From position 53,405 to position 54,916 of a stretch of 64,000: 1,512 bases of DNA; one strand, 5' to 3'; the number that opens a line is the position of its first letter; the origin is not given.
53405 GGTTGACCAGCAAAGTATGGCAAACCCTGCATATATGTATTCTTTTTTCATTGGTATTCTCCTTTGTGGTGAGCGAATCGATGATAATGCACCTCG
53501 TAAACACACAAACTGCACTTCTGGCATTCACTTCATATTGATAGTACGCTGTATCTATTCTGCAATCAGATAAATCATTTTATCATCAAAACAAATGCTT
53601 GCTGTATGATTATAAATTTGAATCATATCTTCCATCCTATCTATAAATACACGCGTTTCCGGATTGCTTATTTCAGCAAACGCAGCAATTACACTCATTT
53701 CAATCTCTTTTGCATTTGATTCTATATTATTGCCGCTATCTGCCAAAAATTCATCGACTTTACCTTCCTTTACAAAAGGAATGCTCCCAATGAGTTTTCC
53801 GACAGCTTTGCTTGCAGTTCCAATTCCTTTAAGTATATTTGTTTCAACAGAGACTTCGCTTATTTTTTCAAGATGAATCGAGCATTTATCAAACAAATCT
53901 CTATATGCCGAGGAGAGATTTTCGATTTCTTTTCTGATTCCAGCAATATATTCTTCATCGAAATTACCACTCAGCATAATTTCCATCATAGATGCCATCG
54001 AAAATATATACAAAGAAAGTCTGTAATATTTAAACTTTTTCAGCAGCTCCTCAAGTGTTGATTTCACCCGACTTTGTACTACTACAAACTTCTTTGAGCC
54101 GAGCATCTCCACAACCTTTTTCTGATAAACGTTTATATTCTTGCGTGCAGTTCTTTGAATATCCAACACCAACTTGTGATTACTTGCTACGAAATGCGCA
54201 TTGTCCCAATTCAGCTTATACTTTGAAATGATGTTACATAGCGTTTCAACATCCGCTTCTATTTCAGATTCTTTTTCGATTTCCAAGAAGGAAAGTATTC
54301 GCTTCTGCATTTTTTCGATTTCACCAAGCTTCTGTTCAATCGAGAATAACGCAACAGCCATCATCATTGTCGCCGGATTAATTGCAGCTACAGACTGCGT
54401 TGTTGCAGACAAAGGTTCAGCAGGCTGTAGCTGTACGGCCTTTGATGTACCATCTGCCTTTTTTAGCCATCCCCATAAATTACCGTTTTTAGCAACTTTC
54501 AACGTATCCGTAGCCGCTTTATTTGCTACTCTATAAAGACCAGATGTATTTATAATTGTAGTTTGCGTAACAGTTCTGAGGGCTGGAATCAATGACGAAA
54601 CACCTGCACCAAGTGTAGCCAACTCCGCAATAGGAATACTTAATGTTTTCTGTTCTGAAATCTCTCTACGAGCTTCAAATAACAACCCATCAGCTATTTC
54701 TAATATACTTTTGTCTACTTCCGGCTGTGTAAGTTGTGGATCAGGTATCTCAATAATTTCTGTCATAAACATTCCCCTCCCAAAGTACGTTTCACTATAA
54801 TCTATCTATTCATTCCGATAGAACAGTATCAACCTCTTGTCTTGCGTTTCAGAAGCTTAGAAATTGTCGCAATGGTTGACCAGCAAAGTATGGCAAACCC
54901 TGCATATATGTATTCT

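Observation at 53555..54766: Cargo gene: 403-aa protein with no recognisable domain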

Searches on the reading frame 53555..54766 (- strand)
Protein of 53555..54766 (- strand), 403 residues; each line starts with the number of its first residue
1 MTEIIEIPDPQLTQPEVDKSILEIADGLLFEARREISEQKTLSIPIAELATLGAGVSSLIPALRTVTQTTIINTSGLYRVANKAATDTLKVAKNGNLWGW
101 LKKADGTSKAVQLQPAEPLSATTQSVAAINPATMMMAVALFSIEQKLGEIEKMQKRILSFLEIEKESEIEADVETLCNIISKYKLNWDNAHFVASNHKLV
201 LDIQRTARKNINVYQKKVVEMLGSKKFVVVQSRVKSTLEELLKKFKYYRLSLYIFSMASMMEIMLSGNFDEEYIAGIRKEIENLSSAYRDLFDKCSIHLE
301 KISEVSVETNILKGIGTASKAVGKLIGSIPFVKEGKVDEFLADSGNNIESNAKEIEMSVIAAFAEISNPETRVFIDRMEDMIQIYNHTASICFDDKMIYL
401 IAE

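Call 4: search_protein_families(library=pfam, proteins=[window:53555-54766:-], max_evalue=0.1)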
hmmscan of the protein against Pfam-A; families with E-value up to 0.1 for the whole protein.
window:53555-54766:- (403 aa): 3 families
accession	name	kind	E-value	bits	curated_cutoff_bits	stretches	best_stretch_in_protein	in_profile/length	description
PF22665.2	DUF6293_C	-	0.015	16.1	27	1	148-235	8-84/101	DUF6293 C-terminal winged helix domain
PF22390.1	LntA_helical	-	0.054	14.1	26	1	142-183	41-82/133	LntA, four-helical up-and-down bundle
PF08527.15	PAD_M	-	0.083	12.9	24.8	0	180-241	66-127/159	Protein-arginine deiminase (PAD) middle domain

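Call 5: search_protein_families(library=padloc, proteins=[window:53555-54766:-], max_evalue=0.1)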
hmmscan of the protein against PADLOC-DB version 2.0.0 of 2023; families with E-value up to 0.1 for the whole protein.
window:53555-54766:- (403 aa): 0 families

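Call 6: search_protein_families(library=phrogs, proteins=[window:53555-54766:-], max_evalue=0.1)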
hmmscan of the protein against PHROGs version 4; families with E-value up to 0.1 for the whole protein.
window:53555-54766:- (403 aa): 0 families

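Call 7: search_protein_families(library=ncbifam, proteins=[window:53555-54766:-], max_evalue=0.1)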
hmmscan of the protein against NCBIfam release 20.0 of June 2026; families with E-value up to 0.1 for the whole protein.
window:53555-54766:- (403 aa): 0 families

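Call 8: find_homologous_proteins(query=window:53555-54766:-)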
Query window:53555-54766:- (403 aa): 2265 proteins with E <= 0.001 among 8000 candidates; the best 120 are listed.
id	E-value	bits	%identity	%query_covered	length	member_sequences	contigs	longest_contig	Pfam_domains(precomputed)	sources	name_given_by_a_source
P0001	1.2e-253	859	100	100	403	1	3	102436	-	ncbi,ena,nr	ncbi:MAG: hypothetical protein IJP38_00645 [Oscillospiraceae bacterium]|nr:hypothetical protein [Osc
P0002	1.2e-195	668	78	100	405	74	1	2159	-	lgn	-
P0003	6.2e-194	662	78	100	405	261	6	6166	-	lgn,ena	-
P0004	7.2e-191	652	77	100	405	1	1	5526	-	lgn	-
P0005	2.0e-190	651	75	100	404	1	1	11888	-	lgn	-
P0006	2.6e-190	650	76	100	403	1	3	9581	-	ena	-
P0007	3.0e-190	650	76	100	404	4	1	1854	-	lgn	-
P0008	1.3e-189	648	76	100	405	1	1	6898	-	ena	-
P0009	2.0e-189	647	77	100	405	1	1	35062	-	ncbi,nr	ncbi:MAG: hypothetical protein U0L20_01450 [Ruminococcus sp.]|nr:hypothetical protein [Ruminococcus 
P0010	3.0e-189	647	79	95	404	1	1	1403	-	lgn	-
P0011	9.7e-189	645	75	100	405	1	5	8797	-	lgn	-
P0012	1.1e-188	645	76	100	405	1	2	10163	-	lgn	-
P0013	1.5e-188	644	75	100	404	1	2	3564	-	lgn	-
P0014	4.9e-188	643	76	100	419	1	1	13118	-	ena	-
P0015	1.7e-187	641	75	100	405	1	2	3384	-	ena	-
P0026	1.1e-185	635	75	100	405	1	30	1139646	-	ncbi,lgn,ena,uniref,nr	ncbi:MAG: hypothetical protein E6468_05000 [Varibaculum cambriense]|uniref:hypothetical protein n=1 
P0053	1.5e-175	602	71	96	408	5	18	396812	-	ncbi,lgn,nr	ncbi:hypothetical protein [Faecalicatena faecalis]|nr:hypothetical protein [Faecalicatena faecalis]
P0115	2.5e-161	555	64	100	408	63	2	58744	-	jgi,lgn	jgi:hypothetical protein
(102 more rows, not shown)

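Call 9: search_solved_structures(query=window:53555-54766:-, max_evalue=10)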
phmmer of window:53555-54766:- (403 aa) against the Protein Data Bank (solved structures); distinct sequences matched with E-value up to 10: 6.
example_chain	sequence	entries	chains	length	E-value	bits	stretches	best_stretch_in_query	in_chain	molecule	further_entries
3aqj_A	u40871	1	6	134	0.64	12.4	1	18-106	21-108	Baseplate assembly protein V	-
8vol_A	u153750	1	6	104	0.92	11.9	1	23-106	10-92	Spike protein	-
8vom_A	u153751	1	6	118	1.1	11.7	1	23-106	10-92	Spike protein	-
3qr7_A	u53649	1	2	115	1.2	11.5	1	22-106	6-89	Baseplate assembly protein V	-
8von_A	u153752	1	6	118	1.3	11.4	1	23-106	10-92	Spike protein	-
3qr8_A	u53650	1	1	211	1.8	10.9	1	18-106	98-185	Baseplate assembly protein V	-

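Call 11: find_related_loci(query=window:53555-54766:-, collection=genome_contigs, flank=6000)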
Query window:53555-54766:- (403 aa) in genome_contigs; peptide patterns used: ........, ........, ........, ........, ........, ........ (x = any residue, [..] = any of these).
102 stretches matched a pattern; 33 encode a relative of the query (tblastn E <= 1e-3); 32 distinct loci.
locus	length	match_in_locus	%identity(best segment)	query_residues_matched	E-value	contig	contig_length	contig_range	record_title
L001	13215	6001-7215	77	1-403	0e+0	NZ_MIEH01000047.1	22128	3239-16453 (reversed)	Merdimonas faecis strain BR31 BR31_L001_R1_001_(paired)_contig_47, whole genome shotgun sequence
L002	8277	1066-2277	77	1-402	0e+0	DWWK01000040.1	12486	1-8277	MAG TPA_asm: Candidatus Mediterraneibacter faecigallinarum isolate ChiGjej1B1-1692 ChiGjej1B1M5__C77026_L12486_SAMN08009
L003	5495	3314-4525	78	1-402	0e+0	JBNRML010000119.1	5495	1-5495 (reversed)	MAG: Lachnospiraceae bacterium isolate UACHpl02 k127_601312, whole genome shotgun sequence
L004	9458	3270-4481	78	1-402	0e+0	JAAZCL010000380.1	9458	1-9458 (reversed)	MAG: Bacteroidales bacterium isolate AS07pgkLD_150 168011_AS07, whole genome shotgun sequence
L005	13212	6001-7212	78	1-402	0e+0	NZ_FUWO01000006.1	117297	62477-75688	Globicatella sulfidifaciens DSM 15739, whole genome shotgun sequence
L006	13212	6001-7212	74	1-402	0e+0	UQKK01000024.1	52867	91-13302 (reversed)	uncultured Ruminococcus sp. isolate UMGS362 genome assembly, contig: NODE_434_length_52867_cov_9.154321, whole genome sh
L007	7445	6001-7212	76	1-402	0e+0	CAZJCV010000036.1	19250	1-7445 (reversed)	MAG TPA_asm: uncultured Lachnospiraceae bacterium isolate SRP192927_co8_192 genome assembly, contig: NODE_2324_length_19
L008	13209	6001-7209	77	1-401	0e+0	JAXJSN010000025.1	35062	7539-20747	MAG: Ruminococcus sp. isolate DOME_MAG_3876 3876_C0302_k141_134520, whole genome shotgun sequence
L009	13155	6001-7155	71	18-402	0e+0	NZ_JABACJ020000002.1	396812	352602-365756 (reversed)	Faecalicatena faecalis strain AGMB00832 Contig_2, whole genome shotgun sequence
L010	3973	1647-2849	65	1-401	0e+0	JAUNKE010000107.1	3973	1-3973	MAG: Peptostreptococcaceae bacterium isolate S30M_Sa_15 NODE_8493_length_3973_cov_10.262124, whole genome shotgun sequen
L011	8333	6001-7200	65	1-401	3e-178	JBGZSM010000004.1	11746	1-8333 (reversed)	MAG: Filifactoraceae bacterium isolate D-73_MAG_2 D-73__13868, whole genome shotgun sequence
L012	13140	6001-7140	65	23-402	9e-168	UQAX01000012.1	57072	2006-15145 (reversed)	uncultured Blautia sp. isolate UMGS97 genome assembly, contig: NODE_217_length_57072_cov_21.6941, whole genome shotgun s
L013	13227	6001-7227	63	1-402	3e-164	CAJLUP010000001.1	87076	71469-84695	MAG TPA_asm: uncultured Lachnospiraceae bacterium isolate ERR260246-bin.2 genome assembly, contig: NODE_88_length_87076_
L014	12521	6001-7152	62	18-401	1e-160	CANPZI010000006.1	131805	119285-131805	MAG: uncultured Lachnospiraceae bacterium isolate Lapin-002__bin54 genome assembly, contig: Lapin-002__NODE_126_length_1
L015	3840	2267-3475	61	1-402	2e-166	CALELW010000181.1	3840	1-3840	MAG TPA_asm: uncultured Clostridium sp. isolate SRR1747018_bin.152_CONCOCT_v1.1_MAG genome assembly, contig: ERZ808240.1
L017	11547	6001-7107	66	34-402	4e-160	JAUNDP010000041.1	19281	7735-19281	MAG: Eubacteriales bacterium isolate S23M_St_10 NODE_719_length_19281_cov_17.333039, whole genome shotgun sequence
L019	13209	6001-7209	59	1-402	5e-157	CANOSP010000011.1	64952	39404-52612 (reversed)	MAG TPA_asm: uncultured Erysipelotrichaceae bacterium isolate SRR15604533_bin.27_metawrap_v1.3_MAG genome assembly, cont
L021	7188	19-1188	63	11-401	9e-155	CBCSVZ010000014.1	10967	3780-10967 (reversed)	MAG TPA_asm: uncultured Oscillospiraceae bacterium isolate SRR20550171_metabat2_107 genome assembly, contig: ERZ24911472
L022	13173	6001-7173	63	12-402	1e-165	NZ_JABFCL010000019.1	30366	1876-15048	Bittarella massiliensis (ex Durand et al. 2017) strain GGCC_0305 NODE_19_length_30366_cov_677.247633, whole genome shotg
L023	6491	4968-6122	61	18-402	3e-155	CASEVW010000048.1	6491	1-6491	uncultured Oscillospiraceae bacterium isolate SI.A56.metabat-bins.126 genome assembly, contig: SI.A56.metabat-bins.126.f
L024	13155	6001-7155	59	19-402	3e-151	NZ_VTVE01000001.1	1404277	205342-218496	Pseudobutyrivibrio xylanivorans strain MZ8 NODE_1_length_1404277_cov_48.6399, whole genome shotgun sequence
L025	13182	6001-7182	51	1-402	1e-137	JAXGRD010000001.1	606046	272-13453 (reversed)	MAG: Anaerovoracaceae bacterium isolate AnMBR.bin341 bin341_1, whole genome shotgun sequence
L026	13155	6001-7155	68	18-402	3e-178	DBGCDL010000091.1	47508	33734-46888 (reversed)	MAG TPA_asm: Oscillospiraceae bacterium isolate MAG11225 contig91, whole genome shotgun sequence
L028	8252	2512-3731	57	2-402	1e-115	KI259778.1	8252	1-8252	Peptostreptococcaceae bacterium oral taxon 113 str. W5053 genomic scaffold Scaffold217, whole genome shotgun sequence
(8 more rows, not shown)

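Call 18: search_protein_families(library=pfam, proteins=[L001:3984-5852:+, L012:7155-7979:+, L004:608-3196:+, L019:4862-5881:+, L004:102-593:+, L004:7799-8554:+, L010:2877-3731:+, L014:7884-8747:+, L024:3637-4926:+, L025:10833-12035:+], max_evalue=0.001)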
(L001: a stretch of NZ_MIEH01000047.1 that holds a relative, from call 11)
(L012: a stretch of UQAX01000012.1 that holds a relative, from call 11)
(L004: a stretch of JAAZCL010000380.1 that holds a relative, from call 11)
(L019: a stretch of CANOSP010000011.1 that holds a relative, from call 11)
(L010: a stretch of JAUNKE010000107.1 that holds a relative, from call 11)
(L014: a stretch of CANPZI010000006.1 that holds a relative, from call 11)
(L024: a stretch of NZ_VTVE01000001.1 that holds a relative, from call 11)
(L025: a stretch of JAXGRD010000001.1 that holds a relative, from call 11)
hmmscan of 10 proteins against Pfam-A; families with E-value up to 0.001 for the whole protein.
L001:3984-5852:+ (622 aa): 3 families
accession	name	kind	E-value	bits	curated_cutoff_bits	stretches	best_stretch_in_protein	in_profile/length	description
PF00239.26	Resolvase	-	2.2e-27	96.4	23.3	1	25-172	1-144/145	Resolvase, N terminal domain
PF07508.19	Recombinase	-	8.2e-26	90.7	21.1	1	196-302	2-102/102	Recombinase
PF13408.12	Zn_ribbon_recom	-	8.1e-11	42.6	25.3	1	324-385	2-57/58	Recombinase zinc beta ribbon domain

L012:7155-7979:+ (274 aa): 1 family
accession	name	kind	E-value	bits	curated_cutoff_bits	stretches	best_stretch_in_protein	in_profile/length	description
PF22945.2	LEM-3_GIY-YIG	-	5.1e-16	59.5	27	1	36-132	26-121/151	LEM-3-like GIY-YIG domain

L004:608-3196:+ (862 aa): 3 families
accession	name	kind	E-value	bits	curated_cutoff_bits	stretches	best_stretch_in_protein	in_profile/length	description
PF03235.19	GmrSD_N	-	5.3e-30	105.5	33.2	1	7-253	1-198/199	GmrSD restriction endonuclease, N-terminal domain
PF14088.11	DUF4268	-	4.6e-20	72.5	27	1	711-845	1-134/140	Domain of unknown function (DUF4268)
PF07510.16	GmrSD_C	-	5.6e-17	62.4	23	1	517-654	8-136/138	GmrSD restriction endonucleases, C-terminal domain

L019:4862-5881:+ (339 aa): 1 family
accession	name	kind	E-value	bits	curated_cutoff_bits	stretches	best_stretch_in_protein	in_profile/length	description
PF13310.11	Virulence_RhuM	-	1.6e-107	359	33.7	1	71-314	1-248/252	Virulence protein RhuM family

L004:102-593:+ (163 aa): 1 family
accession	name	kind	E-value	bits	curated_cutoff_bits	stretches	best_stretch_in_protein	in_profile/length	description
PF20118.4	DUF6508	-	1.6e-13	51.1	23.6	1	30-162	5-126/129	Family of unknown function (DUF6508)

L004:7799-8554:+ (251 aa): 1 family
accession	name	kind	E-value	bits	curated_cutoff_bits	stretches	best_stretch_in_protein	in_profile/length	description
PF06970.17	RepA_N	-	1.7e-29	102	30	1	15-89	2-76/76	Replication initiator protein A (RepA) N-terminus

L010:2877-3731:+ (284 aa): 1 family
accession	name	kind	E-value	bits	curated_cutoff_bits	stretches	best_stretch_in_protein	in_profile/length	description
PF01541.30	GIY-YIG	-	0.00073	20.2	22.6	0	187-277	2-74/78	GIY-YIG catalytic domain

L014:7884-8747:+ (287 aa): 1 family
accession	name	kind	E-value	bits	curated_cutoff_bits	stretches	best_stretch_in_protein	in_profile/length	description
PF04383.19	KilA-N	-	1.3e-13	51.2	23.8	1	25-143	12-102/107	KilA-N domain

L024:3637-4926:+ (429 aa): 3 families
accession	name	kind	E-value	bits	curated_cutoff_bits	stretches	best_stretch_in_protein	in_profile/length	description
PF18134.7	AGS_C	-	7.1e-47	159.1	26.7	1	302-428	1-129/129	Adenylyl/Guanylyl and SMODS C-terminal sensor domain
PF18144.7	SMODS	-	2.3e-37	129.2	26.5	1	4-161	2-160/164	Second Messenger Oligonucleotide or Dinucleotide Synthetase domain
PF01909.29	NTP_transf_2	-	1e-05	26.3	21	1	46-92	14-65/93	Nucleotidyltransferase domain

L025:10833-12035:+ (400 aa): 1 family
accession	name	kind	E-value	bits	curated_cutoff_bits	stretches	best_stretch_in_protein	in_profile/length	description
PF02661.23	Fic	-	3e-13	50.8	24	1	154-256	3-93/93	Fic/DOC family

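Call 23: search_protein_families(library=pfam, alignment_id=A2, max_evalue=0.00001)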
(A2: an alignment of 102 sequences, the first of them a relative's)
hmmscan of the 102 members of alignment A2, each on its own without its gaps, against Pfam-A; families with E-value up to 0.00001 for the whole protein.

A. member 1, L001:2697-3137:+ (146 aa): 2 families
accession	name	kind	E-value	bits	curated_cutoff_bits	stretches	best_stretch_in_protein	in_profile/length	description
PF08281.18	Sigma70_r4_2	-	1.3e-10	41.2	25.7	1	82-131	3-52/54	Sigma-70, region 4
PF04545.22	Sigma70_r4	-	8.1e-07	28.9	24.1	1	86-134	1-49/50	Sigma-70, region 4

B. families by the number of members that match (of 102 scanned): 104 families (the first 25 are shown)
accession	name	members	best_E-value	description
PF05958.17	tRNA_U5-meth_tr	5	4.6e-26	tRNA (Uracil-5-)-methyltransferase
PF13847.12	Methyltransf_31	5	8.8e-15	Methyltransferase domain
PF13649.12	Methyltransf_25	5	1.4e-09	Methyltransferase domain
PF05175.20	MTS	5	3.5e-08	Methyltransferase small domain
PF09445.16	Methyltransf_15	5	7e-08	RNA cap guanine-N2 methyltransferase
PF00239.26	Resolvase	4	7.6e-32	Resolvase, N terminal domain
PF03602.21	Cons_hypoth95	4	3.9e-15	Conserved hypothetical protein 95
PF02475.24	TRM5-TYW2_MTfase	4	1.4e-09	TRM5/TYW2 methyltransferase domain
PF22945.2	LEM-3_GIY-YIG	3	5.1e-16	LEM-3-like GIY-YIG domain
PF13408.12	Zn_ribbon_recom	3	6.9e-13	Recombinase zinc beta ribbon domain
PF01938.26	TRAM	3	1.2e-12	TRAM domain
PF06325.19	PrmA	3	1.5e-08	Ribosomal protein L11 methyltransferase (PrmA)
PF13310.11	Virulence_RhuM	2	1.6e-107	Virulence protein RhuM family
PF18766.7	SWI2_SNF2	2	1.5e-49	SWI2/SNF2 ATPase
PF04851.21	ResIII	2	3.2e-38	Type III restriction enzyme, res subunit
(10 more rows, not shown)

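Call 24: predict_structure(alignment_id=A1)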
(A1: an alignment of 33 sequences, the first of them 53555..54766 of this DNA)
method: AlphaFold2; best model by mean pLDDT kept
length: 403 residues; sequences in the alignment: 33
mean_pLDDT: 55.5   pTM: 0.50
mean pLDDT of the five models: 55.5, 54.2, 50.8, 50.3, 49.2
residues with pLDDT >= 90: 16; 70-90: 105; 50-70: 81; < 50: 201
segments of 3 or more residues with pLDDT < 50: 1-116, 118-145, 226-231, 304-343, 391-398
pLDDT, mean of each block of 10 residues (from residue 1): 27 31 30 34 32 30 38 41 35 38 39 43 39 43 48 57 59 80 65 81 90 87 55 65 83 87 74 87 90 75 48 38 41 43 50 59 70 78 63 46 50
secondary structure, 60 per line:
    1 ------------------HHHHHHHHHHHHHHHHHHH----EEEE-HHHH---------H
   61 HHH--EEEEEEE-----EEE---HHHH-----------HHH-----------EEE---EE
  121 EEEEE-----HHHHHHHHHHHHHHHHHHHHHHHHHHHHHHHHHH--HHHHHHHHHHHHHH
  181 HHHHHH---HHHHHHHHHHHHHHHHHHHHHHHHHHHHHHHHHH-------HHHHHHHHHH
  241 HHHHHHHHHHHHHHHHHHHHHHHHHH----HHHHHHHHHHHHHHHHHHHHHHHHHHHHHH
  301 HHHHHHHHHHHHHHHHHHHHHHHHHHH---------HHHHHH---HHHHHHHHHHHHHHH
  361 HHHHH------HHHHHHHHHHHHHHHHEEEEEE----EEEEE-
elements in order: H19-37 E42-45 H47-50 H60-63 E66-72 E78-80 H84-87 E113-115 E119-125 H131-164 H167-186 H190-223 H231-266 H271-327 H337-342 H346-365 H372-387 E388-393 E398-402

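Call 25: search_protein_representatives(alignment_id=A1)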
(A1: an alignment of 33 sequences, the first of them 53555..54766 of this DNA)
Query: 33 sequences, 405 profile positions. Proteins with E-value up to 0.001 (for the whole library): 1164; up to 1e-10: 801; up to 1e-30: 453. The best 150 are listed.
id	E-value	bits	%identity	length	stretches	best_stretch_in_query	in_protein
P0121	9.5e-193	657.2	-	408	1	1-405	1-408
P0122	2.2e-182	623.1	-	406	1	1-404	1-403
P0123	7.2e-165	565.4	-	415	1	16-404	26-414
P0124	1.8e-142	491.6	-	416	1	10-404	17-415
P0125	3.8e-139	480.7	-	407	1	1-404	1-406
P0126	1.7e-136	472.0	-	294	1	1-295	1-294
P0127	1.7e-136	471.9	-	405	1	1-403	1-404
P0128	6.6e-136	470.0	-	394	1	20-404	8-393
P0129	3.8e-131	454.4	-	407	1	10-404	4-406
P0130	3.5e-129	447.9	-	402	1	18-404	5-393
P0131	5.2e-126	437.4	-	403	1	1-404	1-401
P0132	4.7e-125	434.3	-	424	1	14-404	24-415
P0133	1.2e-122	426.4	-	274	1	79-349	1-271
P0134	3.3e-122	424.9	-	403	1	19-404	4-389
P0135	6.6e-119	414.0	-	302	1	103-403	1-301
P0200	2.8e-66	240.7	-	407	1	38-402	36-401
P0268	1.1e-57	212.5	-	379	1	40-403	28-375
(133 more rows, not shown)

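Call 28: search_solved_structures(query=A3, max_evalue=10)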
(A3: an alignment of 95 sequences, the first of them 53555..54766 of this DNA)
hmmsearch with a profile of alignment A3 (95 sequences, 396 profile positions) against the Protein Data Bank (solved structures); distinct sequences matched with E-value up to 10: 1.
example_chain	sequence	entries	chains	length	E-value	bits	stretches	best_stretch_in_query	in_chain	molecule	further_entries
7obi_A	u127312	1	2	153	1.9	10.7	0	197-244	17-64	CTPR-rv4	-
